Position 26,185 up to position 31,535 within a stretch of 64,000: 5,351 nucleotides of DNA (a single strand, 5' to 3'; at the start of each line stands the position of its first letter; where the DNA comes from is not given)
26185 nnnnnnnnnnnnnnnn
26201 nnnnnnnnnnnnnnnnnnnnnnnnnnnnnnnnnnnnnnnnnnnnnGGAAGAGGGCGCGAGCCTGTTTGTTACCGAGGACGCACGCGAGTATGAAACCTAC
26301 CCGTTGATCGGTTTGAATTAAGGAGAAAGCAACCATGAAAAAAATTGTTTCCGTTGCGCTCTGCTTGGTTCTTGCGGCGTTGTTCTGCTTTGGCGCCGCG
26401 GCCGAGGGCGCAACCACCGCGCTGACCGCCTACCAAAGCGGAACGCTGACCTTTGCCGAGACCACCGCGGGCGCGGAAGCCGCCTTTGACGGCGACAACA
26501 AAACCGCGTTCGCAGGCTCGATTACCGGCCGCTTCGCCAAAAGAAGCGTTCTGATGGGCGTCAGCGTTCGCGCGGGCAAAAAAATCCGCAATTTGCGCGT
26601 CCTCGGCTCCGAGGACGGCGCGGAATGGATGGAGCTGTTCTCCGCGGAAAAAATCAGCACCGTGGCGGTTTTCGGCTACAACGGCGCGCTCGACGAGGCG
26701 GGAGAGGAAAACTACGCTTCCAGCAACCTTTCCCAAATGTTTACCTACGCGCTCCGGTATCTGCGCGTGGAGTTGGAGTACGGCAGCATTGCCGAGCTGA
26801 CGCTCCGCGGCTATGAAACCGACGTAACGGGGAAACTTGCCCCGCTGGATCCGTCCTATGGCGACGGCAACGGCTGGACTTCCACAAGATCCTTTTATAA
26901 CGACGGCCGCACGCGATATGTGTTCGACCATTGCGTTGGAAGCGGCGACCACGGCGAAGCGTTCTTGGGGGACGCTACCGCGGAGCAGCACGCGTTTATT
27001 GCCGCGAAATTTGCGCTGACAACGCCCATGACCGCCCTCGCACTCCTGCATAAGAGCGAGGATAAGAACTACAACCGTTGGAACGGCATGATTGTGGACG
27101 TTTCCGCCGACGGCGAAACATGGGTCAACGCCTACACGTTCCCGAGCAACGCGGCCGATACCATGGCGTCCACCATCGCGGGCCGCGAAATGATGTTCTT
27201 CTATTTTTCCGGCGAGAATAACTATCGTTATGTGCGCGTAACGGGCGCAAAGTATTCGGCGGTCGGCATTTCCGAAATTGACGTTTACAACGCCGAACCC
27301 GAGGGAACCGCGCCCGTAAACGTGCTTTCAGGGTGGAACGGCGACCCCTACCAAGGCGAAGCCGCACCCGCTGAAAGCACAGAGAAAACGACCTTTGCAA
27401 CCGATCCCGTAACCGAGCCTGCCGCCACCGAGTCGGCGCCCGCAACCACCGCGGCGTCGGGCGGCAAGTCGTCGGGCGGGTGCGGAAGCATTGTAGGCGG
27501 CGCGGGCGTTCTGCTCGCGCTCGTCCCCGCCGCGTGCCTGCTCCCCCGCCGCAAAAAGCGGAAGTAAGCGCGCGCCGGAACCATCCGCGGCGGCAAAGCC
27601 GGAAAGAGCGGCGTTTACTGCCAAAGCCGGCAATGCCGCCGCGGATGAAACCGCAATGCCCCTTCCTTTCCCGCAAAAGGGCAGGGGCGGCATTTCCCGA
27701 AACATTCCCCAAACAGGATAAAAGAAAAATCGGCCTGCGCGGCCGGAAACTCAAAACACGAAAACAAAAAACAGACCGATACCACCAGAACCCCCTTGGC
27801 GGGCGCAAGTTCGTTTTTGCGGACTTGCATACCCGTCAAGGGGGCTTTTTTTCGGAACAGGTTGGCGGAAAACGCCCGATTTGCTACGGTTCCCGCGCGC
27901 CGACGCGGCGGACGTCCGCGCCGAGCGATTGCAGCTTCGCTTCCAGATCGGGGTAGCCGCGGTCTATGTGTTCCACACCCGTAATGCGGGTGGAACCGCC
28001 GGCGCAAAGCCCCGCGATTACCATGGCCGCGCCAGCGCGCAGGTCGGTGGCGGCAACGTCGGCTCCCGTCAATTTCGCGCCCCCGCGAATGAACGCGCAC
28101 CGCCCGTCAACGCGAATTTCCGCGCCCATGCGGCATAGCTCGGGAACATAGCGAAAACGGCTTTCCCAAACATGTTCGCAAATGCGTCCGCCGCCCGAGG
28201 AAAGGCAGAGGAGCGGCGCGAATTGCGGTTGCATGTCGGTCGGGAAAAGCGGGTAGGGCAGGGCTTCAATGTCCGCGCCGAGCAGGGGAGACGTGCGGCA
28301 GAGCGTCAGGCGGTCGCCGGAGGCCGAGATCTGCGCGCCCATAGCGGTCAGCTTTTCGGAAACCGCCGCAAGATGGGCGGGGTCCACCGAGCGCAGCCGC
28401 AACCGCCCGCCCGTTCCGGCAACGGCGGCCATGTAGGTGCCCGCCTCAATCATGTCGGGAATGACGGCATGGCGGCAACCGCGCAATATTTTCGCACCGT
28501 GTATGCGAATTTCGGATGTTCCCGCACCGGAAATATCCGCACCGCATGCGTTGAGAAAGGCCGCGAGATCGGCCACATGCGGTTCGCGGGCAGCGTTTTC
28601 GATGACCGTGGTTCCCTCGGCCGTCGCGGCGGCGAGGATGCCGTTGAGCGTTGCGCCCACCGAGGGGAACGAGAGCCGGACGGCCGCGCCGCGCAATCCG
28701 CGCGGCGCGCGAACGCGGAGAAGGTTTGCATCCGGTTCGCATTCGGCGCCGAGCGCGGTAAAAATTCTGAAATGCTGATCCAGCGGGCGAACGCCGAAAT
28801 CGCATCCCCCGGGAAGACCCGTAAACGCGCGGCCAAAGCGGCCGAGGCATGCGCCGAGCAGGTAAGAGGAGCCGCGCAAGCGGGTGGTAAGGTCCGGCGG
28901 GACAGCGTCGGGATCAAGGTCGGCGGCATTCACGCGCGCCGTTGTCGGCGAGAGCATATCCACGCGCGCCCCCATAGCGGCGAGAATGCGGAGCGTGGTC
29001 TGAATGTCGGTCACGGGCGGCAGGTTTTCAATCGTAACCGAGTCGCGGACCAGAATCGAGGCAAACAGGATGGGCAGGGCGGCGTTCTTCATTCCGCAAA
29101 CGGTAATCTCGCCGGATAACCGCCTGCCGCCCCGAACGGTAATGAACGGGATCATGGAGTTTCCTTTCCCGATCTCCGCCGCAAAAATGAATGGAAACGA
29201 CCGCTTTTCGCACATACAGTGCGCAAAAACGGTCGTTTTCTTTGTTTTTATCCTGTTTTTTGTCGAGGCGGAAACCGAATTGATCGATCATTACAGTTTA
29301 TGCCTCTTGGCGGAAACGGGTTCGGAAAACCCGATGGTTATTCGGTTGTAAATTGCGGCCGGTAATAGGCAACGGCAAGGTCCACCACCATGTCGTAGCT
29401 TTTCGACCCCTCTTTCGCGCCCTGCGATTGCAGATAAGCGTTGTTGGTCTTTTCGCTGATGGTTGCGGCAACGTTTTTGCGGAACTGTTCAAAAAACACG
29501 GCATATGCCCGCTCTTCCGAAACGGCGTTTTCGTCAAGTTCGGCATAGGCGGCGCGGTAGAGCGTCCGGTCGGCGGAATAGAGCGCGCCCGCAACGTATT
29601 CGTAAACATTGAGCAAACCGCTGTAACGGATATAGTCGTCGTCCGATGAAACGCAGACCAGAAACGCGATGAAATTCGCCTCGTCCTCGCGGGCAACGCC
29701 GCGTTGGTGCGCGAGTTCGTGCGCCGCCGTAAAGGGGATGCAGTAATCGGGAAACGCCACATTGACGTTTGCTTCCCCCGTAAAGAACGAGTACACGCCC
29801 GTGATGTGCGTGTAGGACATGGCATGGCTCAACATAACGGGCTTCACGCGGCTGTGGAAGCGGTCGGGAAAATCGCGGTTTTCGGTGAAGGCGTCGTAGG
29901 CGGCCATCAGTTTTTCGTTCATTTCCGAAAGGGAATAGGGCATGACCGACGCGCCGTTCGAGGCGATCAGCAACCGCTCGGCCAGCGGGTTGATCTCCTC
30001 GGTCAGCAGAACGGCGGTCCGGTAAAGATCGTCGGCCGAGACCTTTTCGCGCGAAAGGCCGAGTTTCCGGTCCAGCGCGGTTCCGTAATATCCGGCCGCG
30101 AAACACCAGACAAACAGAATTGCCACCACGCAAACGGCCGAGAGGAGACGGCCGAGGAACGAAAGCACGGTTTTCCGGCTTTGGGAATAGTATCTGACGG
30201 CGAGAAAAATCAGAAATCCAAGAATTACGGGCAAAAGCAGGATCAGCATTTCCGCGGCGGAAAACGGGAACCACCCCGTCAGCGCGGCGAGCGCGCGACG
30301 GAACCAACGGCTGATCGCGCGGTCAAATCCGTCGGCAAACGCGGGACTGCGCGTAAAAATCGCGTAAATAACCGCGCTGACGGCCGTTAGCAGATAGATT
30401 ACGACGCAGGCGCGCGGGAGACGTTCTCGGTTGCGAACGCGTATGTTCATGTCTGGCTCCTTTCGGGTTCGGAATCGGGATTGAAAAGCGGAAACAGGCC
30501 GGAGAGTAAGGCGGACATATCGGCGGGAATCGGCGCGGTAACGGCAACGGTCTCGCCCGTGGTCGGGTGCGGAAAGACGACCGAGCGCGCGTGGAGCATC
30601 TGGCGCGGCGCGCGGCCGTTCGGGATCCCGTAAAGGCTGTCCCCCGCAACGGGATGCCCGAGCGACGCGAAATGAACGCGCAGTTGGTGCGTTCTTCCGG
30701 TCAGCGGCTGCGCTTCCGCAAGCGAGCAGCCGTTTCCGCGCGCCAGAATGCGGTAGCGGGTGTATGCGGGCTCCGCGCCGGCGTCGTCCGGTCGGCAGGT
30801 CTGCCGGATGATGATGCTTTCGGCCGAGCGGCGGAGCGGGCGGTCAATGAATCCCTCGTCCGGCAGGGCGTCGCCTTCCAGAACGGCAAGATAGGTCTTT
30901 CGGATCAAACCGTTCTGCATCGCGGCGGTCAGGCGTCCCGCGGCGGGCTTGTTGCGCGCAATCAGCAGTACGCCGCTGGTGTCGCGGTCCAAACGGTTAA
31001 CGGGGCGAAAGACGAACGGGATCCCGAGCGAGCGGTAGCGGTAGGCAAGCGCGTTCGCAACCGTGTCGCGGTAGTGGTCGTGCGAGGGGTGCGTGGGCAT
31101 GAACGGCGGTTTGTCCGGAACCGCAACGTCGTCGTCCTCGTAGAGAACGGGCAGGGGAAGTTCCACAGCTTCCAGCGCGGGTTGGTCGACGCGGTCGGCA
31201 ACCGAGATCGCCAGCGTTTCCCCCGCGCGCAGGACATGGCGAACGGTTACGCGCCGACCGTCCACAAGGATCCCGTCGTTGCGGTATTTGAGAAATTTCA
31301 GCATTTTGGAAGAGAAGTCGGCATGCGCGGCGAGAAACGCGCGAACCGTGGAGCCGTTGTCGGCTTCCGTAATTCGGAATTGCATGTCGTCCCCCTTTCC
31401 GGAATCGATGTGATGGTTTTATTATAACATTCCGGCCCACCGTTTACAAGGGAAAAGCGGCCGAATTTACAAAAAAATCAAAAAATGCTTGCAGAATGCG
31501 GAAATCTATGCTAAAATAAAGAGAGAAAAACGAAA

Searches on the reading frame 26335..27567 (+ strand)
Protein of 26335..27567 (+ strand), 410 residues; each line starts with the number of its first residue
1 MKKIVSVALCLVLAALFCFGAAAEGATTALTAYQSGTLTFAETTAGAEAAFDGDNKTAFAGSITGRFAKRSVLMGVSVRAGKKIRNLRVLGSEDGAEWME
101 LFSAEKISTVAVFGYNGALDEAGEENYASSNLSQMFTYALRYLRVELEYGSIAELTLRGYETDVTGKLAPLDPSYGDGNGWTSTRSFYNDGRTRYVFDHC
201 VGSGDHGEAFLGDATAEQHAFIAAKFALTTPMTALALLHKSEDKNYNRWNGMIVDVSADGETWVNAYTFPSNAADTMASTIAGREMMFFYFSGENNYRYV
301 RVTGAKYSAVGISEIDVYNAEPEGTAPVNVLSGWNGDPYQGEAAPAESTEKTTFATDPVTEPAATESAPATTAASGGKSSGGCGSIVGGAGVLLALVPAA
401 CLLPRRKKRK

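Call 52: search_protein_families(library=pfam, proteins=[window:26335-27567:+], max_evalue=0.00001)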
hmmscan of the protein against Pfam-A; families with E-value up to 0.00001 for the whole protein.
window:26335-27567:+ (410 aa): 1 family
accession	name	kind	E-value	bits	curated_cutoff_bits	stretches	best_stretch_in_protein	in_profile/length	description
PF00754.31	F5_F8_type_C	-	5.4e-07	30.2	28.2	0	192-307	13-115/127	F5/8 type C domain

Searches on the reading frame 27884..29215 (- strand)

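Call 52: search_protein_families(library=pfam, proteins=[window:27884-29215:-], max_evalue=0.00001)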
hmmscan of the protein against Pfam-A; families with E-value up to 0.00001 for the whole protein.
window:27884-29215:- (443 aa): 1 family
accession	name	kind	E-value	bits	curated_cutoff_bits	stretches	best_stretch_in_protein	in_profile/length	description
PF00275.25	EPSP_synthase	-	4.9e-86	289.5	22.8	1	27-428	1-417/417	EPSP synthase (3-phosphoshikimate 1-carboxyvinyltransferase)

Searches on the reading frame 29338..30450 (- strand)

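Call 74: search_protein_families(library=pfam, proteins=[window:29338-30450:-], max_evalue=0.0001)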
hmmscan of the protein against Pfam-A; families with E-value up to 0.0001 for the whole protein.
window:29338-30450:- (370 aa): 1 family
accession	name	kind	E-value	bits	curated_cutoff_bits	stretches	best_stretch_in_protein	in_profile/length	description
PF12725.13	DUF3810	-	1.1e-88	298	28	1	44-360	3-311/311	Protein of unknown function (DUF3810)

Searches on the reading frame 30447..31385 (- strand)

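Call 74: search_protein_families(library=pfam, proteins=[window:30447-31385:-], max_evalue=0.0001)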
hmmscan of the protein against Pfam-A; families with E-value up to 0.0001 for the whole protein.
window:30447-31385:- (312 aa): 1 family
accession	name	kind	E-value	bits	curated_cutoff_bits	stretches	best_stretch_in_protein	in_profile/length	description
PF00849.27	PseudoU_synth_2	-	9.4e-30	104.3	26.8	1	87-241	2-152/152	RNA pseudouridylate synthase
